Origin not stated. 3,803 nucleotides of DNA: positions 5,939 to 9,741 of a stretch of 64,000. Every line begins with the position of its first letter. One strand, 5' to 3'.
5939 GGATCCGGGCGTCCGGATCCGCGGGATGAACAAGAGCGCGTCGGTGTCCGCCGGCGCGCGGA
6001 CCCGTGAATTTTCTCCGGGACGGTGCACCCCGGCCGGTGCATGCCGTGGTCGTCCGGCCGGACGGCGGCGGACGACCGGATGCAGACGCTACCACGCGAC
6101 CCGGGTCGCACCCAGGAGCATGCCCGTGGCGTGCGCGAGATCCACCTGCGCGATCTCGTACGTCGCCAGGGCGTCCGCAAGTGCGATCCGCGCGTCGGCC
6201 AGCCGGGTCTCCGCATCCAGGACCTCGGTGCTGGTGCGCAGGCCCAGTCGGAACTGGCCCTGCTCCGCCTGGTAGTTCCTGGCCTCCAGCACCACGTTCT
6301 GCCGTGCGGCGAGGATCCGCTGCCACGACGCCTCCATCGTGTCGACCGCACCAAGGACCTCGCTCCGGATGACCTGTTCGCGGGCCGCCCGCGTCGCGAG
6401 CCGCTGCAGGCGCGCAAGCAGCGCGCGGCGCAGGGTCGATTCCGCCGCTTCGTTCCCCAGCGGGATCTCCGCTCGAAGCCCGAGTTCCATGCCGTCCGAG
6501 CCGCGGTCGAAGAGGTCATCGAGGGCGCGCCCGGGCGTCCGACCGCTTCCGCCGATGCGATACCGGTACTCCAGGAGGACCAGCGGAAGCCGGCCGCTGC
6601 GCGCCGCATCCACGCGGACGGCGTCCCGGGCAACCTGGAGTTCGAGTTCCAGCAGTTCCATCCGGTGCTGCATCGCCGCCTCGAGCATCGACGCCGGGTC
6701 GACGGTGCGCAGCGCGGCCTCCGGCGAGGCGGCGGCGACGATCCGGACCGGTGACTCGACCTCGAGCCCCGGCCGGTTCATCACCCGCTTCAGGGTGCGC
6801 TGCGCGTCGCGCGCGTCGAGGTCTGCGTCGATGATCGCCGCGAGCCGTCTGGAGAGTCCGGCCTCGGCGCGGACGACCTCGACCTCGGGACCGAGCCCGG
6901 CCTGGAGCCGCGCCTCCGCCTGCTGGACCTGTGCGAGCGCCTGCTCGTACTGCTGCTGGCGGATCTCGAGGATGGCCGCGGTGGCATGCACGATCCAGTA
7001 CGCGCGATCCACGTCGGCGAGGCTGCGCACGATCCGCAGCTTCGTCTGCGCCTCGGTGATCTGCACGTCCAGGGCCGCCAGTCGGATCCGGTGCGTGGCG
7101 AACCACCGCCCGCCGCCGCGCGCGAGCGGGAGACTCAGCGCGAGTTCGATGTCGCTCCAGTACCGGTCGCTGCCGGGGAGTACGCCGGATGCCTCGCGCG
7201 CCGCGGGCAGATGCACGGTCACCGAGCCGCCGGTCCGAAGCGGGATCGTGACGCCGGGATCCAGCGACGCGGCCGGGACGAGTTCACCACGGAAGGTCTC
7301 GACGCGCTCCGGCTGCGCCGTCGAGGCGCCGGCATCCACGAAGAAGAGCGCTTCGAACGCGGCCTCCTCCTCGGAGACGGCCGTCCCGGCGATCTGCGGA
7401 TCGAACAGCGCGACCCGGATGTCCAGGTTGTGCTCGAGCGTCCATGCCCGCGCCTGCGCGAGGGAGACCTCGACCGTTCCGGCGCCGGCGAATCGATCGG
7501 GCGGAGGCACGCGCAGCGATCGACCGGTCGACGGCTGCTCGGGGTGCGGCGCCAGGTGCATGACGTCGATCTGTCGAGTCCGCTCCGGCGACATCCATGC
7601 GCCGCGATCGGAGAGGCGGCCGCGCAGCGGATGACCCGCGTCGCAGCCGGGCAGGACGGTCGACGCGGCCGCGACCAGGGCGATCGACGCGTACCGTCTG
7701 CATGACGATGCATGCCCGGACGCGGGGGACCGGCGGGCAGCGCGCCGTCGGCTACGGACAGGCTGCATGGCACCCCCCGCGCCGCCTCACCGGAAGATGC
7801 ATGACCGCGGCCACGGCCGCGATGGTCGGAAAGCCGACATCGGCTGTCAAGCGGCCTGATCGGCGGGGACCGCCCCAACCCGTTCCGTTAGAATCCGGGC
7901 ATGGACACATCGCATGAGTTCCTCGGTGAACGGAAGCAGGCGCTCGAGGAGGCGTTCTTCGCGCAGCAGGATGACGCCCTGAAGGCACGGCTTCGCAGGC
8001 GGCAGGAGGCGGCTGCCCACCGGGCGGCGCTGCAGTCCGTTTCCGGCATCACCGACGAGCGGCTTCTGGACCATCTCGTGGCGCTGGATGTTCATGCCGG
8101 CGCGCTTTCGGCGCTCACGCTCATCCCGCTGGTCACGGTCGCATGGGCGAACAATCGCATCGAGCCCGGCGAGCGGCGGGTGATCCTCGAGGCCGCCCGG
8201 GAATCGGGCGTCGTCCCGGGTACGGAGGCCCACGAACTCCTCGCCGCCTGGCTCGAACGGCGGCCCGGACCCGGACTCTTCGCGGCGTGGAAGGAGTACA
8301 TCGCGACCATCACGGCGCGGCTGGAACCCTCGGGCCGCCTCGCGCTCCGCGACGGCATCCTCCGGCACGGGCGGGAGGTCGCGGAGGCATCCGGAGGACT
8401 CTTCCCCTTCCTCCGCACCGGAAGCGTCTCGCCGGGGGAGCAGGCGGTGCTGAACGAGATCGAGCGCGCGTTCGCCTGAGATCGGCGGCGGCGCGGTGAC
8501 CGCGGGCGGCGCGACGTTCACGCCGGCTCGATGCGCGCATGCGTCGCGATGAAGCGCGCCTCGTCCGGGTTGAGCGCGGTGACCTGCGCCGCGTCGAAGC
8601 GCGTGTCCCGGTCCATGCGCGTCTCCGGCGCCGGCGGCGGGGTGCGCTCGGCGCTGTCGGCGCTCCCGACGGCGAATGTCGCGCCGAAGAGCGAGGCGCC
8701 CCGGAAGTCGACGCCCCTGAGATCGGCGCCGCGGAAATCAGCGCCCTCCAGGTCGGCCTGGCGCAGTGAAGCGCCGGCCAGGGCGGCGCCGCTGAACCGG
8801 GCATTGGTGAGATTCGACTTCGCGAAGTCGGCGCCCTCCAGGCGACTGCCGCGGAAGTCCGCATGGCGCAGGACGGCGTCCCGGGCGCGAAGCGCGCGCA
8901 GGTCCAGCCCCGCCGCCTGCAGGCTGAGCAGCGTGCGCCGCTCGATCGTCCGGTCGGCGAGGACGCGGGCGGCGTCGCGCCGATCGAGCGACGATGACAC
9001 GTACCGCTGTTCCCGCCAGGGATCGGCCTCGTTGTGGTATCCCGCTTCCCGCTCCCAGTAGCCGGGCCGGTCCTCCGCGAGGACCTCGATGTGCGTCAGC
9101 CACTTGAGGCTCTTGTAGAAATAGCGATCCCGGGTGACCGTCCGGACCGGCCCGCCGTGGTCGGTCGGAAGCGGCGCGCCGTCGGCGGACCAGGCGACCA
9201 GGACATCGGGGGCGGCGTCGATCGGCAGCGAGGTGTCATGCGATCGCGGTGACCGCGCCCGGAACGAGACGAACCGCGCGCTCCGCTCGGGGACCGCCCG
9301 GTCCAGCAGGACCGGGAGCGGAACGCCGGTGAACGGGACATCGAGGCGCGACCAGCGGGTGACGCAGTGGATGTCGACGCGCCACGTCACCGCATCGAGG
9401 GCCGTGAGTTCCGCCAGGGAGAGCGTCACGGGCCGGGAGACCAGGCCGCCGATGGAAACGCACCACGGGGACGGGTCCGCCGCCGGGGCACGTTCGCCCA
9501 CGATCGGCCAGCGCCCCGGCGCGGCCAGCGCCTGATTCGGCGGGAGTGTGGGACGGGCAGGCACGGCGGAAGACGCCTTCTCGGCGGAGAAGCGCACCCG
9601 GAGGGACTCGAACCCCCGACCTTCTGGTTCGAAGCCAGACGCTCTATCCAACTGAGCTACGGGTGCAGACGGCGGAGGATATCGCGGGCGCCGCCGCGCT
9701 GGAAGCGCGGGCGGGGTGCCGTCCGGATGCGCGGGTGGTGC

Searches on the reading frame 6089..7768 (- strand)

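Call 62: search_protein_families(library=pfam, proteins=[window:6089-7768:-], max_evalue=0.0001)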
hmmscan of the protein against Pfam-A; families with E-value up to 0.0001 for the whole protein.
window:6089-7768:- (559 aa): 1 family
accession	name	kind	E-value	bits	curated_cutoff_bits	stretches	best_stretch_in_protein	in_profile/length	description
PF02321.23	OEP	-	5.2e-35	121.4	22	2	360-549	3-187/187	Outer membrane efflux protein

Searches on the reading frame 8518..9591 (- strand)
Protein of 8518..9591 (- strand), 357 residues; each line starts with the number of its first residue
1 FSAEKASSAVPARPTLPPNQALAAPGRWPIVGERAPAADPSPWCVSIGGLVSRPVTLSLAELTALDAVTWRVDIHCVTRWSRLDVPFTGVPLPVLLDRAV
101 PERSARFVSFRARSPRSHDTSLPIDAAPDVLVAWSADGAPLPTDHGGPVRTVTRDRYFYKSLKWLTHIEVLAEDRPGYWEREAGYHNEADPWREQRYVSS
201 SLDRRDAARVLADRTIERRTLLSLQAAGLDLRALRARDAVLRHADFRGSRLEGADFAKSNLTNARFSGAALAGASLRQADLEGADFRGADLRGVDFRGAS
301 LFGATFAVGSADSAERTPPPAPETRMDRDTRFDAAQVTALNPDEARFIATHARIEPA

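Call 28: search_protein_families(library=pfam, proteins=[window:8518-9591:-], max_evalue=0.001)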
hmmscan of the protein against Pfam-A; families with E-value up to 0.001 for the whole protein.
window:8518-9591:- (357 aa): 5 families
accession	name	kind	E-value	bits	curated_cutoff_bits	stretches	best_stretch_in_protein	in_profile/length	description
PF00174.25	Oxidored_molyb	-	8.3e-35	120.3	24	1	35-179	4-169/169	Oxidoreductase molybdopterin binding domain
PF00805.28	Pentapeptide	-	4.8e-20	71.2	20.2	2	271-306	3-38/40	Pentapeptide repeats (8 copies)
PF13599.13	Pentapeptide_4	-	3.1e-12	46.8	38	2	244-312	6-74/78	Pentapeptide repeat region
PF13576.12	Pentapeptide_3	-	6.4e-10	39.5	27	2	262-305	2-48/48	Pentapeptide repeats (9 copies)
PF25296.1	Decapeptide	-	0.00091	19.5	45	0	241-301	7-67/74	Decapeptide repeat region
